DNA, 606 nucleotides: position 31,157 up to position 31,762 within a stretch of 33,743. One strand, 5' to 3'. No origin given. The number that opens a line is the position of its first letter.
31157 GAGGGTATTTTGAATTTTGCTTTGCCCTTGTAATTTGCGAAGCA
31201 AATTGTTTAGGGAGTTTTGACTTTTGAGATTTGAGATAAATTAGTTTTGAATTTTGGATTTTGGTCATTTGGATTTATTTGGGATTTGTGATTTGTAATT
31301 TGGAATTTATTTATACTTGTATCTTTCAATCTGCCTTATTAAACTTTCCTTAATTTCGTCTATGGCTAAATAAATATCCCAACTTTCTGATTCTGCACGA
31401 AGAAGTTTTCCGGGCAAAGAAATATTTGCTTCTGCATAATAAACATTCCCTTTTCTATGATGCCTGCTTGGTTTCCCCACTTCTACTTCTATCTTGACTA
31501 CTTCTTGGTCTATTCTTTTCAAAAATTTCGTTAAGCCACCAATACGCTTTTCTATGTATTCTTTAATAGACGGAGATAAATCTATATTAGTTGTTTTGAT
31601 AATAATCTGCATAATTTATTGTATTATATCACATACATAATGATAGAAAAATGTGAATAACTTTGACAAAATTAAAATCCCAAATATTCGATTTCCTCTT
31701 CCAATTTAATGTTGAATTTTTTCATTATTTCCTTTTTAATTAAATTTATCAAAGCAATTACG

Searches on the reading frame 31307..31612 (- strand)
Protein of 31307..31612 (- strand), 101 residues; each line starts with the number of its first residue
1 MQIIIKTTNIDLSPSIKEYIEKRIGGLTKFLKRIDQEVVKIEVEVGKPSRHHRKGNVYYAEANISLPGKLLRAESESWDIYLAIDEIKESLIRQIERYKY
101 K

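Call 12: search_protein_families(library=ncbifam, proteins=[window:31307-31612:-])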
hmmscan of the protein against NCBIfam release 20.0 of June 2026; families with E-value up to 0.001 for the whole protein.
window:31307-31612:- (101 aa): 3 families
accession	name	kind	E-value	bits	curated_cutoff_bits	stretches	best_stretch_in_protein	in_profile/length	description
TIGR00741.1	yfiA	equivalog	7.1e-18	65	40.9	1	1-101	1-94/102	ribosome hibernation-promoting factor, HPF/YfiA family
NF007780.0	PRK10470.1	equivalog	3.7e-10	40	125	1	1-101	1-91/95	ribosome hibernation promoting factor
NF007654.0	PRK10324.1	equivalog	0.00016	22.2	158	1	2-101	2-91/113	ribosome-associated translation inhibitor RaiA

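Call 34: find_encoding_contigs(protein=window:31307-31612:-, flank=3000, max_places=10)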
Protein window:31307-31612:- (101 aa): 13 contigs read that carry it; 7 places shown.
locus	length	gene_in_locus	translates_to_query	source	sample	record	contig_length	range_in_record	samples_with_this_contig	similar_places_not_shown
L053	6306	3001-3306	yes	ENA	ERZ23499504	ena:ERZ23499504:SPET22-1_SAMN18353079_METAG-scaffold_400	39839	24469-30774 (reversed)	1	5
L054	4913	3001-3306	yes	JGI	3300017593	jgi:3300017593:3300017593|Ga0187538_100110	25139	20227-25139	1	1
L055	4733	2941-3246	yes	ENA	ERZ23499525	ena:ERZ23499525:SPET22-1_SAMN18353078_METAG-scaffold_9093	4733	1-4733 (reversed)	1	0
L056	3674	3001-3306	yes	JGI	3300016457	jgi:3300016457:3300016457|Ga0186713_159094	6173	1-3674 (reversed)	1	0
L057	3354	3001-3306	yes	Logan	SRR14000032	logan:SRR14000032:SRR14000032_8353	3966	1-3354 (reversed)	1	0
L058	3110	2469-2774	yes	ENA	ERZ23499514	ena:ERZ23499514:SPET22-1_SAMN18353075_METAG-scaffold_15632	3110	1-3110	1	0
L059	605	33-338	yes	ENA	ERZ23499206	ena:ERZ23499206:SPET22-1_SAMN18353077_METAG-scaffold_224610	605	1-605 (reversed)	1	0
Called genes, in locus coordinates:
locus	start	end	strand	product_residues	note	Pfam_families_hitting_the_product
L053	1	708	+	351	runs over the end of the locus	PF00294:PfkB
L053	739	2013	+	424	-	-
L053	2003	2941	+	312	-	PF01565:FAD_binding_4, PF02873:MurB_C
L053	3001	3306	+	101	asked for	PF02482:Ribosomal_S30AE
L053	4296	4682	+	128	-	PF02675:AdoMet_dc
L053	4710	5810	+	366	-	PF00348:polyprenyl_synt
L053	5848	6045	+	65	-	PF00037:Fer4, PF12797:Fer4_2 (weak), PF13237:Fer4_10 (weak), PF14697:Fer4_21, PF12838:Fer4_7, PF13187:Fer4_9, PF00037:Fer4, PF12837:Fer4_6, +12 more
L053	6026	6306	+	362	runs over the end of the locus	PF02540:NAD_synthase (faint), PF03054:tRNA_Me_trans, PF20259:tRNA_Me_trans_M, PF20258:tRNA_Me_trans_C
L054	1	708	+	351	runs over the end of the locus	PF00294:PfkB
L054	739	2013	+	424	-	-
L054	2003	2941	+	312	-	PF01565:FAD_binding_4, PF02873:MurB_C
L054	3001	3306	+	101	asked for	PF02482:Ribosomal_S30AE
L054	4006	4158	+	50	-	-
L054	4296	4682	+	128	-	PF02675:AdoMet_dc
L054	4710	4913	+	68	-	?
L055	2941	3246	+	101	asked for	PF02482:Ribosomal_S30AE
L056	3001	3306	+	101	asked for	PF02482:Ribosomal_S30AE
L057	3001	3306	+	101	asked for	PF02482:Ribosomal_S30AE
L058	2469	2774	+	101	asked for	PF02482:Ribosomal_S30AE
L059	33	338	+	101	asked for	PF02482:Ribosomal_S30AE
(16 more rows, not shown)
